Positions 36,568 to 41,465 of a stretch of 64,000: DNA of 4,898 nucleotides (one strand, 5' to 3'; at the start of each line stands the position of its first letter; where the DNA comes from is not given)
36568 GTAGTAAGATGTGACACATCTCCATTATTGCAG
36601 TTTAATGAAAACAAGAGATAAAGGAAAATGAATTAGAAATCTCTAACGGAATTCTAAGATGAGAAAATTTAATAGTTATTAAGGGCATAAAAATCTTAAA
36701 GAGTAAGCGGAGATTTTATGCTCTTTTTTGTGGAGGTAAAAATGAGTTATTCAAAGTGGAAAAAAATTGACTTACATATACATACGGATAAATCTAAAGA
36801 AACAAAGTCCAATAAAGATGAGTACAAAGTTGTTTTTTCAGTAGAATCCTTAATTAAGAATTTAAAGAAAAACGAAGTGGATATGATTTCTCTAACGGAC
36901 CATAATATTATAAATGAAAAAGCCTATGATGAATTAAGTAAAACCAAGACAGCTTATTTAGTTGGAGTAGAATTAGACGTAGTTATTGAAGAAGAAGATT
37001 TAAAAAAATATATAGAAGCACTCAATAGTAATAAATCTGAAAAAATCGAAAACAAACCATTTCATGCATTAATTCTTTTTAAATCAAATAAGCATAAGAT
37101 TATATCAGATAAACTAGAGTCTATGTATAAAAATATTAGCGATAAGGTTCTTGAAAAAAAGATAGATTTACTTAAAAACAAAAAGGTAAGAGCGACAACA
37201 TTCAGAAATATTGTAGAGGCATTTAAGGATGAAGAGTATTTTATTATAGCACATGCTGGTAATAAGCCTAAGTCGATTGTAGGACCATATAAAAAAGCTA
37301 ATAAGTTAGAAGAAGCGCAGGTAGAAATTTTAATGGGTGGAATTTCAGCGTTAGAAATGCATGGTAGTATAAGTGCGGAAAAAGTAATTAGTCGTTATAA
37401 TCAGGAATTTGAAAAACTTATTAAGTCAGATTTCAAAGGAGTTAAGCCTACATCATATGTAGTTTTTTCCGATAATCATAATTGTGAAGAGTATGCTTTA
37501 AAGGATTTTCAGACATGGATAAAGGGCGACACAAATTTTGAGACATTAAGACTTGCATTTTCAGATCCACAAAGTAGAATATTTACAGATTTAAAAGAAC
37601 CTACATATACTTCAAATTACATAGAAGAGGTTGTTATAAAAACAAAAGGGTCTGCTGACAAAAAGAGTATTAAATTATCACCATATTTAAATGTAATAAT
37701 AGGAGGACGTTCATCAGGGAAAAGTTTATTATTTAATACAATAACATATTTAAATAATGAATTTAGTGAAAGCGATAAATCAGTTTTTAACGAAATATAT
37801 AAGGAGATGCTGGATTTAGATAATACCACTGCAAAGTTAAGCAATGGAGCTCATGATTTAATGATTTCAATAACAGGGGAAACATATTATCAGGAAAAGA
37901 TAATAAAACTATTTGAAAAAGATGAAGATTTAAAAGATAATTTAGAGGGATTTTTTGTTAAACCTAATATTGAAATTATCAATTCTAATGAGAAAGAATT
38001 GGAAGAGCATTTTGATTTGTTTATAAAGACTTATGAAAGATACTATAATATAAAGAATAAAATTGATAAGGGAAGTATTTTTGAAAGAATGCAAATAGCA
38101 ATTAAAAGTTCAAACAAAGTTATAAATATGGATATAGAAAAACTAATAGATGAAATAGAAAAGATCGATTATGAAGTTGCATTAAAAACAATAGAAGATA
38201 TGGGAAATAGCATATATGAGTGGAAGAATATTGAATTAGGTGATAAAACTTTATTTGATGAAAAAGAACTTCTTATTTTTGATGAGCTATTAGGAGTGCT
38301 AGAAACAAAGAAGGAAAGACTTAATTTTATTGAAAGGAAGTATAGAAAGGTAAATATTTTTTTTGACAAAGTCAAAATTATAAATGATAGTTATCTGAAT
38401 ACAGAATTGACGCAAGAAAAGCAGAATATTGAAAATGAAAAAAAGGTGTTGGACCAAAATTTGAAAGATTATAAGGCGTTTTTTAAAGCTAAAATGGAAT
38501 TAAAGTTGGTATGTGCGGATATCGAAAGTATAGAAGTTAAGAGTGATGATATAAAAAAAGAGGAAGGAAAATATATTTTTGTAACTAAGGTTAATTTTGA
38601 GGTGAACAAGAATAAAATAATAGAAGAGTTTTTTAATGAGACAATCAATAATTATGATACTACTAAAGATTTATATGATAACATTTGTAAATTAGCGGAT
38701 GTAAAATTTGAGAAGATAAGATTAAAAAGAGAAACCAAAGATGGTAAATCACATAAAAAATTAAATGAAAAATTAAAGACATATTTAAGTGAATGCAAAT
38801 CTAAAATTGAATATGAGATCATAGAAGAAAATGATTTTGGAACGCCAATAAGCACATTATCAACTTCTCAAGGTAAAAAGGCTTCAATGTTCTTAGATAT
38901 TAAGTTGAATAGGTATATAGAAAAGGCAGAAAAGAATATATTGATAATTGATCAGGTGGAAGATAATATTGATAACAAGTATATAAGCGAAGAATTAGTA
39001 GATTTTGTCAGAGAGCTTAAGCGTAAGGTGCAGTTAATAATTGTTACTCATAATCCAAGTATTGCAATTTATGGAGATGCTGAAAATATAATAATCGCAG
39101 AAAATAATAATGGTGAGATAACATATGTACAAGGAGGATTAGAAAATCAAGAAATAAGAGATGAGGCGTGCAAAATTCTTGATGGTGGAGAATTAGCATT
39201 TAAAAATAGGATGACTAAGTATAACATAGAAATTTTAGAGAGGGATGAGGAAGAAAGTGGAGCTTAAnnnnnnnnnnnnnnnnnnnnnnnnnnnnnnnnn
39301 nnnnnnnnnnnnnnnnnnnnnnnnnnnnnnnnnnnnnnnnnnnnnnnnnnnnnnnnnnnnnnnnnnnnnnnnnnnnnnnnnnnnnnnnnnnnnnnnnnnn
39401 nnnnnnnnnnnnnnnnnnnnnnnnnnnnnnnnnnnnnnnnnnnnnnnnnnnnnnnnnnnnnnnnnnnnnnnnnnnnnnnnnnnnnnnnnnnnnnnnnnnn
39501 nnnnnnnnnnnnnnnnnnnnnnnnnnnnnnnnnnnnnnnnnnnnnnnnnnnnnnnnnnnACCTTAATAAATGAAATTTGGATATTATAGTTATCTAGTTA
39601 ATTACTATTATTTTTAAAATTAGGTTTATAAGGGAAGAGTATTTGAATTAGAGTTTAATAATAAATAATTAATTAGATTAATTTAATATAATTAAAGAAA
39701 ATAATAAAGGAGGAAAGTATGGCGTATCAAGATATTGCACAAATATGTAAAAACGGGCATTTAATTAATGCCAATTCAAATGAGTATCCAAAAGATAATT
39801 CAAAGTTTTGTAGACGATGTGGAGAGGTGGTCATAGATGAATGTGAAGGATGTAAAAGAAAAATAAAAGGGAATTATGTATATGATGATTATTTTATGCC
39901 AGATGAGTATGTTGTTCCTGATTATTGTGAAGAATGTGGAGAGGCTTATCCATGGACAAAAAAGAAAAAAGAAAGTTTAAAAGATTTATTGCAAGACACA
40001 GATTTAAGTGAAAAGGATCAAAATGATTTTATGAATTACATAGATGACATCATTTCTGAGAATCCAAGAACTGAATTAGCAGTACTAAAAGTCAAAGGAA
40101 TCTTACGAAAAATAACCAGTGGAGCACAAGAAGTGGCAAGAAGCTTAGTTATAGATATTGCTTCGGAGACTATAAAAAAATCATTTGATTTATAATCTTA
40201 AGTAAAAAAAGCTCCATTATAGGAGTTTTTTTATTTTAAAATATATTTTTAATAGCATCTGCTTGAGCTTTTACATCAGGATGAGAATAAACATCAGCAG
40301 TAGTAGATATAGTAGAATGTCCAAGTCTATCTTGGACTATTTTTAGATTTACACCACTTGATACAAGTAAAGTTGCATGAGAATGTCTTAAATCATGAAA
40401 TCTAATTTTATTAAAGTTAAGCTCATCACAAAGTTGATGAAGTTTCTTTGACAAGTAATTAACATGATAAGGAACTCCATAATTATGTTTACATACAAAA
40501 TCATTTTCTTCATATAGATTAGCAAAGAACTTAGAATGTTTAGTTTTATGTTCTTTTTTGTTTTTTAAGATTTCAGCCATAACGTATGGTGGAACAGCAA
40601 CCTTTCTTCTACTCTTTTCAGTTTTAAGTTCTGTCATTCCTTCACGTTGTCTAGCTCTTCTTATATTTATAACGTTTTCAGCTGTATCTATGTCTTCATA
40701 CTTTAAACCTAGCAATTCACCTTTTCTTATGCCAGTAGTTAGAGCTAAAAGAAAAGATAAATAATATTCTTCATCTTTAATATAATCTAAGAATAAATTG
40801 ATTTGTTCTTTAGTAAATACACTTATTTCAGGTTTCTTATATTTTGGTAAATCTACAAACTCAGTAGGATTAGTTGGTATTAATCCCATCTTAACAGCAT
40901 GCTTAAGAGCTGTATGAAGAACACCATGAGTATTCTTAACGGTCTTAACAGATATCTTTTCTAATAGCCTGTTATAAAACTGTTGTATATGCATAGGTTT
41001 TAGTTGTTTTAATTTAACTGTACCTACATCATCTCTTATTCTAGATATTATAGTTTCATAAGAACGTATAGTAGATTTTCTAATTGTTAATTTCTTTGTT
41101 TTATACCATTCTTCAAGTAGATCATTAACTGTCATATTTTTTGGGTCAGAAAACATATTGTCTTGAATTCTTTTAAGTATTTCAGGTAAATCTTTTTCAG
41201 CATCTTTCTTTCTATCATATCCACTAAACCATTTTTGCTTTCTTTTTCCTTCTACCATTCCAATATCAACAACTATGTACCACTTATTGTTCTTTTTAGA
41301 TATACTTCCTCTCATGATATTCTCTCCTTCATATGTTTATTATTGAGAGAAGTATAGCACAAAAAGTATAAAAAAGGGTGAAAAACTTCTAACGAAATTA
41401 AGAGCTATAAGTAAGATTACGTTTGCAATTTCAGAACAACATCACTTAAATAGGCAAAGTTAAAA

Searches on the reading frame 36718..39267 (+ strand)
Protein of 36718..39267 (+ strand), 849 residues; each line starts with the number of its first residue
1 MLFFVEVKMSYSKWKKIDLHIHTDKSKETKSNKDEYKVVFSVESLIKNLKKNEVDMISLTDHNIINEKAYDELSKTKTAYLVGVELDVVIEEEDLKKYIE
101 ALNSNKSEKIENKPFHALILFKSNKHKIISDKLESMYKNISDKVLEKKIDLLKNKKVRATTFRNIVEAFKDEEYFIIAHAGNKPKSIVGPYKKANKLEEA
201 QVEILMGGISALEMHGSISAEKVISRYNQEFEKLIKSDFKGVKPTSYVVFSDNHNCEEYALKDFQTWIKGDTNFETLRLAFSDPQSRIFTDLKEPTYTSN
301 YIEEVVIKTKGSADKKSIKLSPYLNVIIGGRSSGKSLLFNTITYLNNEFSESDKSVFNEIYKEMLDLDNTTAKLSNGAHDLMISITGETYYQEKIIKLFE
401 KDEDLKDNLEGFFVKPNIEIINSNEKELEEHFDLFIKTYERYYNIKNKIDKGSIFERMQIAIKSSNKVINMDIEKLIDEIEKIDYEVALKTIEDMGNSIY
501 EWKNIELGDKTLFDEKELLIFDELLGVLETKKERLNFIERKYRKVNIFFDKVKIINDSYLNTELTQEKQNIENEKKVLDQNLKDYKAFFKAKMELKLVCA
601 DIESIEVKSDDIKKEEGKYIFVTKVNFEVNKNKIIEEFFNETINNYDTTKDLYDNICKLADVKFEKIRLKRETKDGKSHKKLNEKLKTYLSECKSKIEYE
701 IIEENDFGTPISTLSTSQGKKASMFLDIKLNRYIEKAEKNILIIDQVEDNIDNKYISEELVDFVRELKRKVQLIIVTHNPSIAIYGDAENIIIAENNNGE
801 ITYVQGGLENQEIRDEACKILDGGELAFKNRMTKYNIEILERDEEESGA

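Call 9: search_protein_families(library=pfam, proteins=[window:36718-39267:+], max_evalue=0.01)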
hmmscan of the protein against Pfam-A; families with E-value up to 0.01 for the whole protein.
window:36718-39267:+ (849 aa): 2 families
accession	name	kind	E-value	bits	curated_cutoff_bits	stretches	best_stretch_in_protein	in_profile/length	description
PF13304.12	AAA_21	-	1.3e-05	25.9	27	1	324-782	1-302/304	AAA domain, putative AbiEii toxin, Type IV TA system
PF02463.25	SMC_N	-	4.5e-05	23.4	40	1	653-786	83-205/220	RecF/RecN/SMC N terminal domain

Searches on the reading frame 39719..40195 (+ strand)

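Call 9: search_protein_families(library=pfam, proteins=[window:39719-40195:+], max_evalue=0.01)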
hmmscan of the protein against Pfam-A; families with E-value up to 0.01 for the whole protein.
window:39719-40195:+ (158 aa): 3 families
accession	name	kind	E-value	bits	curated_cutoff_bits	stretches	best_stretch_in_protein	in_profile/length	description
PF10083.14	DUF2321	-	4.4e-49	166.5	24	1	3-155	1-156/157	Uncharacterized protein conserved in bacteria (DUF2321)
PF12773.13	DZR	-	6.6e-05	23.4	27.3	1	25-50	9-35/45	Double zinc ribbon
PF19102.7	DUF5789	-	0.0073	16.7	21.7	0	19-44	12-37/75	Family of unknown function (DUF5789)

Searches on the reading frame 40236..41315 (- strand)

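Call 9: search_protein_families(library=pfam, proteins=[window:40236-41315:-], max_evalue=0.01)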
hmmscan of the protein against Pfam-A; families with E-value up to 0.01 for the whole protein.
window:40236-41315:- (359 aa): 6 families
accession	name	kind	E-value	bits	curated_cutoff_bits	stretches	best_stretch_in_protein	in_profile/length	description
PF00589.27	Phage_integrase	-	1.2e-27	97.2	27.1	1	166-347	2-169/172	Phage integrase family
PF14659.12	Phage_int_SAM_3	-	1.2e-13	51.5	22.6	1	62-118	1-58/58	Phage integrase, N-terminal SAM-like domain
PF14657.12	Arm-DNA-bind_4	-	4e-10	39.6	22.3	1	11-55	1-47/47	Arm DNA-binding domain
PF13102.12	Phage_int_SAM_5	-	6.8e-08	33.2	22.3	1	63-152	2-94/98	Phage integrase SAM-like domain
PF13495.12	Phage_int_SAM_4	-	2.3e-05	25.2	27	1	73-134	8-72/85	Phage integrase, N-terminal SAM-like domain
PF22022.2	Phage_int_M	-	0.00019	22.1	27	1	66-152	4-91/96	Phage integrase central domain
